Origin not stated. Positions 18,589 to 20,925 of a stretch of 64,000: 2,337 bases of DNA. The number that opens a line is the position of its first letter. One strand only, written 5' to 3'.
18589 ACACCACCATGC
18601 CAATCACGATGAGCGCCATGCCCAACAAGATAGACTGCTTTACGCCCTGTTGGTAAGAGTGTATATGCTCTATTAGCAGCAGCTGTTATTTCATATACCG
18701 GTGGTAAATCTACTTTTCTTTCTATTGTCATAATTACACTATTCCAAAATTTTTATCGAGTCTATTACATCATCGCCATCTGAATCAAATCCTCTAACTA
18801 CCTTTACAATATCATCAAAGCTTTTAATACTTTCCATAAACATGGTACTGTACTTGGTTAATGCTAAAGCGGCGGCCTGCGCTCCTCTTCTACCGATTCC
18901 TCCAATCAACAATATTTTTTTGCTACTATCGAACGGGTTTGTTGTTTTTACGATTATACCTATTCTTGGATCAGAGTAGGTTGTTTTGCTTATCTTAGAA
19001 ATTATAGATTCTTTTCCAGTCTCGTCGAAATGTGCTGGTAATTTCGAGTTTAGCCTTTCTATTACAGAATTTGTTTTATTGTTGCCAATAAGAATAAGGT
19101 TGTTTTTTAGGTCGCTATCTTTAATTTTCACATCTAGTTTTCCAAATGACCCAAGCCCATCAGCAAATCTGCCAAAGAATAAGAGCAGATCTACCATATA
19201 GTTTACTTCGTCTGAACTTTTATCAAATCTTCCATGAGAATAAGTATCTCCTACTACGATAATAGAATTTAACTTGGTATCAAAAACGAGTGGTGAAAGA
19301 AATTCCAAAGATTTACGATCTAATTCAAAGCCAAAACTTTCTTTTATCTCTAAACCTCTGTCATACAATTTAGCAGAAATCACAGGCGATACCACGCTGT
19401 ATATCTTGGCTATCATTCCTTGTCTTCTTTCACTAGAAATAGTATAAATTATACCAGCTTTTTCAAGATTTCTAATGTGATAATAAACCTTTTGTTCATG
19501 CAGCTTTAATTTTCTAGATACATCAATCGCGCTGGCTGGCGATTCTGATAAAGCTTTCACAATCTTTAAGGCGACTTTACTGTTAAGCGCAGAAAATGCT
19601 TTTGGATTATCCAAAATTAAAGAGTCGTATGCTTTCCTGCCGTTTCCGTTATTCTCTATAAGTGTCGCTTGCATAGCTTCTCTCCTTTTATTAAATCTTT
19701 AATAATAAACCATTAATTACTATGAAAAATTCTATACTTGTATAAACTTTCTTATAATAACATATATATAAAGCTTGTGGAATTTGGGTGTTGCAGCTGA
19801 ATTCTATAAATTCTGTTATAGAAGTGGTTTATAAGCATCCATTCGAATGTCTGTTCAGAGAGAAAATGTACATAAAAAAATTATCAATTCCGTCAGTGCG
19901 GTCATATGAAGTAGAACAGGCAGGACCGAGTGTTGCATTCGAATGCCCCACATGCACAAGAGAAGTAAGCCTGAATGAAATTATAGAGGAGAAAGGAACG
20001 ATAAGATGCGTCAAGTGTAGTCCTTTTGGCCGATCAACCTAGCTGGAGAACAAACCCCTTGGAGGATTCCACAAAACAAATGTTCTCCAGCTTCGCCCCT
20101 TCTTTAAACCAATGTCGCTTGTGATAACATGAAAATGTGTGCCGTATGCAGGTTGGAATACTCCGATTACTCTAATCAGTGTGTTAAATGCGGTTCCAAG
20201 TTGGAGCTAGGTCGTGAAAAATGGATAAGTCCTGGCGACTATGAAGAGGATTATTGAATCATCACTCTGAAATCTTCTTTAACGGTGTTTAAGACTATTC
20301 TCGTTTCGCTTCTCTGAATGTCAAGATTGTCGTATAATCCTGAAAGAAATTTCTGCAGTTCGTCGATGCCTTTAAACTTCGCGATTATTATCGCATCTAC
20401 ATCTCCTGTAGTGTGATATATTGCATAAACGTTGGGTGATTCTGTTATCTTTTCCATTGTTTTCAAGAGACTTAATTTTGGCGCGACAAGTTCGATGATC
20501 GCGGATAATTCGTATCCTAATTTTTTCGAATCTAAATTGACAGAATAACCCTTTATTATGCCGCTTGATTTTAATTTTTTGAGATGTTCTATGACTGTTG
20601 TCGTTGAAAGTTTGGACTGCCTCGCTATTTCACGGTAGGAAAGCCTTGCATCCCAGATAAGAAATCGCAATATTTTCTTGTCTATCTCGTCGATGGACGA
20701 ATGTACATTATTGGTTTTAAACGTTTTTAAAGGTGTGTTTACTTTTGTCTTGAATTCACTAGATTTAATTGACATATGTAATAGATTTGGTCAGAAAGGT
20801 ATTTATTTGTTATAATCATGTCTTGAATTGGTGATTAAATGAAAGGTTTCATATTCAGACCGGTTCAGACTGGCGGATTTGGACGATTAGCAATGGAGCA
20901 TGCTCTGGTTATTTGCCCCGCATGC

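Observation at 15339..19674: Compact five-gene operon of unassigned proteins containing an NDT/SLOG-fold enzyme and a wHTH fusion, with GC-shifted composition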

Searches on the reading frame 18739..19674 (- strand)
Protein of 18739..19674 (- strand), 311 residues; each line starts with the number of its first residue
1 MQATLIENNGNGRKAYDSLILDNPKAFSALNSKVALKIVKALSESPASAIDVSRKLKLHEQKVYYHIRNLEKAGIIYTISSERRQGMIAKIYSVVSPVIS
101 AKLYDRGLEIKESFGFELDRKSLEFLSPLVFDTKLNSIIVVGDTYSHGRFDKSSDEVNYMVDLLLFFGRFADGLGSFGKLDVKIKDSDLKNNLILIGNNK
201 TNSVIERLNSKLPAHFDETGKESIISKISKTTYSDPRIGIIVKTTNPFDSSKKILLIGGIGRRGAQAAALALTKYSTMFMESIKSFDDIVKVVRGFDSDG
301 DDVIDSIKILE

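Call 3: search_protein_families(library=pfam, proteins=[window:18739-19674:-], max_evalue=0.1)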
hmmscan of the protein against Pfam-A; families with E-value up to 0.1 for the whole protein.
window:18739-19674:- (311 aa): 8 families
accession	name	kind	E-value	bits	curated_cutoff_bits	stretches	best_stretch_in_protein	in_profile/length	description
PF12840.13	HTH_20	-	9.4e-09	35.6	27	1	32-76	3-48/51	Helix-turn-helix domain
PF01022.26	HTH_5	-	1.2e-07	31.9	22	1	35-77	4-46/47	Bacterial regulatory protein, arsR family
PF01978.25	TrmB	-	7.9e-06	26.1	25.6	1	42-97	18-67/68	Sugar-specific transcriptional regulator TrmB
PF21476.4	PF0610-like_N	-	0.00023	21.7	33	1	37-72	5-40/50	PF0610-like, N-terminal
PF05124.17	S_layer_C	-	0.00032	20.8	23.9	1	179-275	98-176/177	S-layer like family, outer domain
PF13412.12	HTH_24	-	0.00032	20.6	21.9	1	36-76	6-47/48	Winged helix-turn-helix DNA-binding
PF08279.18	HTH_11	-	0.017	15.4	25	1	36-86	3-53/55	HTH domain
PF03170.19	BcsB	-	0.06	12.1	21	0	244-289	234-279/606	Bacterial cellulose synthase subunit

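Call 4: search_protein_families(library=padloc, proteins=[window:18739-19674:-], max_evalue=0.1)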
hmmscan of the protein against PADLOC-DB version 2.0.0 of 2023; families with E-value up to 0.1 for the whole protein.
window:18739-19674:- (311 aa): 13 families
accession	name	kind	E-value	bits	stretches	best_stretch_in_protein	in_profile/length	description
PDLC01720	Csa3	-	2.7e-08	32.4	1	25-105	17-98/118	Csa3_1_CAS-I-II-III-IV-V-VI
PDLC01438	Csa3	-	4.5e-08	31.5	1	24-121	139-226/305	"CAS-I,CAS-II,CAS-III,CAS-IV,CAS-V,CAS-VI; associated_signaling"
PDLC01866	CARF3--CARF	-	4.5e-06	24.8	1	35-85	141-192/207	-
PDLC01863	CARF3--CARF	-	5e-05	21.1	1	32-77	118-163/182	-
PDLC01268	CasR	-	0.00062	17.8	1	32-84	123-173/179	"CAS-I,CAS-II,CAS-III,CAS-IV,CAS-V,CAS-VI; associated_signaling"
PDLC01434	CasR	-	0.00075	17.4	1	32-82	127-176/191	"CAS-I,CAS-II,CAS-III,CAS-IV,CAS-V,CAS-VI; associated_signaling"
PDLC01853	CARF3--CARF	-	0.0021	15.8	1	33-84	141-194/209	-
PDLC01848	CARF3--CARF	-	0.0021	15.8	1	29-88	133-191/197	-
PDLC03963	SoFic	-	0.0042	14.5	1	24-86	282-347/361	-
PDLC01849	CARF3--CARF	-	0.0048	14.6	1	32-78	137-183/197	-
PDLC01044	Csa3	-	0.0075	14.2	1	35-79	138-180/194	Type I-A associated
PDLC01857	CARF3--CARF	-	0.013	13.2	1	32-99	130-196/201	-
PDLC01858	CARF3--CARF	-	0.033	12.1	1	35-84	146-195/204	-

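Call 5: search_protein_families(library=ncbifam, proteins=[window:18739-19674:-], max_evalue=0.1)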
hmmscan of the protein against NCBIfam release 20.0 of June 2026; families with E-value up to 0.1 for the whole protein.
window:18739-19674:- (311 aa): 8 families
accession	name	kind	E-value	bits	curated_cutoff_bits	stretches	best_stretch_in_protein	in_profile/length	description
NF033788.1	HTH_metalloreg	subfamily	8.9e-06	25.4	55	1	25-78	3-57/77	metalloregulator ArsR/SmtB family transcription factor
NF033789.1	repress_SdpR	subfamily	0.00028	20.7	100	1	27-88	2-60/79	autorepressor SdpR family transcription factor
TIGR01884.1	cas_HTH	subfamily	0.0015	18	60.2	1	24-86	133-195/202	CRISPR-associated CARF protein Csa3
NF053755.1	MsvR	equivalog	0.0047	16.7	220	1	24-99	4-77/236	transcriptional factor MsvR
NF004170.0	PRK05638.1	equivalog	0.016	13.8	421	1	34-84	372-424/442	threonine synthase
NF005061.0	PRK06474.1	equivalog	0.027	14.3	121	1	28-95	6-76/178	hypothetical protein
NF041413.1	ArsR_Rv2640c_fam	equivalog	0.031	14.7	155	1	29-87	38-95/118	Rv2640c family ArsR-like transcriptional regulator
NF040947.1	trans_reg_LysM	equivalog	0.095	12.5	180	0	36-92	6-65/136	HTH-type transcriptional regulator LysM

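Call 26: search_solved_structures(query=window:18739-19674:-, max_evalue=1)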
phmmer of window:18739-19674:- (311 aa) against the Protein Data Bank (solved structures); distinct sequences matched with E-value up to 1: 9.
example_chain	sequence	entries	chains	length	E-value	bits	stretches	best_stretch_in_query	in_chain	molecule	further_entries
1uly_A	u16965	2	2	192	0.00012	24.5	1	20-154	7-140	hypothetical protein PH1932 | hypothetical transcription regulator protein, PH1932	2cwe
6cda_A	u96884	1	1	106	0.18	14.1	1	25-94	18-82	ArsR family transcriptional regulator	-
2p4w_A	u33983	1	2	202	0.3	13.4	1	29-94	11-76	Transcriptional regulatory protein arsR family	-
4ggg_A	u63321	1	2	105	0.3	13.3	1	25-94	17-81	Repressor protein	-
6j05_A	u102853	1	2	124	0.48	12.7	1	27-99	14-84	Transcriptional regulator ArsR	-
2cfx_A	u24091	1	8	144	0.87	11.8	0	34-88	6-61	HTH-TYPE TRANSCRIPTIONAL REGULATOR LRPC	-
3col_A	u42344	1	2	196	0.9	11.8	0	46-91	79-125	Putative transcription regulator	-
1r1u_A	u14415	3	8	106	0.91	11.8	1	25-94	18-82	repressor protein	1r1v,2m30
2kjb_A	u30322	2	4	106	0.91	11.8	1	25-94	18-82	CzrA protein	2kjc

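Call 40: search_protein_families(library=phrogs, proteins=[window:18739-19674:-], max_evalue=0.1)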
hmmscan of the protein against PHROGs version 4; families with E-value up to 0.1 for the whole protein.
window:18739-19674:- (311 aa): 3 families
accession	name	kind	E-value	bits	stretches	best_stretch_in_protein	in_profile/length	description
phrog_20825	-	unknown function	0.0023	19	1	231-276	15-59/101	-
phrog_30286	-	unknown function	0.026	13.8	1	44-129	376-466/590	-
phrog_678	-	DNA, RNA and nucleotide metabolism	0.09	13.3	1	52-99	91-139/346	replication initiation O-like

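Call 42: find_related_loci(query=A3, collection=viral_contigs, flank=8000)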
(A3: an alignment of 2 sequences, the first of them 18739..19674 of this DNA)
Query A3 (311 aa) in viral_contigs; peptide patterns used: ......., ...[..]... (x = any residue, [..] = any of these).
89 stretches matched a pattern, but none encodes a relative of the query by tblastn (E <= 1e-3).

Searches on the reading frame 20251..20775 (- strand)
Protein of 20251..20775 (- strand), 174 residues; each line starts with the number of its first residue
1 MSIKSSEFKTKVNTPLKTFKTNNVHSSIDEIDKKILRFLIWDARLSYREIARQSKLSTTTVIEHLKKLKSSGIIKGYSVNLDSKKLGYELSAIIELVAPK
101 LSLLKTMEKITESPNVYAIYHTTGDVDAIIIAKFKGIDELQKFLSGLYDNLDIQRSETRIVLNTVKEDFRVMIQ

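Call 3: search_protein_families(library=pfam, proteins=[window:20251-20775:-], max_evalue=0.1)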
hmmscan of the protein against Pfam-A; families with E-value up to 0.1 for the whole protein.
window:20251-20775:- (174 aa): 21 families
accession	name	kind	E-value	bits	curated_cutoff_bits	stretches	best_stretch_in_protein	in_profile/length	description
PF13412.12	HTH_24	-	2.6e-16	59.4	21.9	1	28-75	1-48/48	Winged helix-turn-helix DNA-binding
PF13404.12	HTH_AsnC-type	-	7.4e-12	45.3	27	1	28-69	1-42/42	AsnC-type helix-turn-helix domain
PF01037.27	AsnC_trans_reg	-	1.8e-11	44.2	25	1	102-164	10-73/73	Lrp/AsnC ligand binding domain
PF01022.26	HTH_5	-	1.5e-05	25.2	22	1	34-75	6-46/47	Bacterial regulatory protein, arsR family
PF08279.18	HTH_11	-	0.00011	22.4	25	1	34-88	4-54/55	HTH domain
PF22451.2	NirdL-like_HTH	-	0.00017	21.5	27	1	47-74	19-46/47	Siroheme decarboxylase NirDL-like HTH domain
PF13730.12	HTH_36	-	0.00026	21.2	25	1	46-74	27-55/55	Helix-turn-helix domain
PF14493.12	HTH_40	-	0.0005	20.7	27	1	41-81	9-45/89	Helix-turn-helix domain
PF01638.23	HxlR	-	0.0013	19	20.8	1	43-106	17-81/91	HxlR-like helix-turn-helix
PF21476.4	PF0610-like_N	-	0.0036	18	33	1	33-68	4-38/50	PF0610-like, N-terminal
PF13545.12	HTH_Crp_2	-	0.0037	17.6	27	1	44-75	22-53/70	Crp-like helix-turn-helix domain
PF01978.25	TrmB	-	0.0037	17.5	25.6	1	30-75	8-53/68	Sugar-specific transcriptional regulator TrmB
PF17482.7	Phage_sheath_1C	-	0.018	15.5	26.9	1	17-82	4-69/104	Phage tail sheath C-terminal domain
PF12840.13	HTH_20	-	0.019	15.4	27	1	34-75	8-49/51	Helix-turn-helix domain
PF01726.22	LexA_DNA_bind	-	0.019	15.2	23.7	1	46-75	27-57/65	LexA DNA binding domain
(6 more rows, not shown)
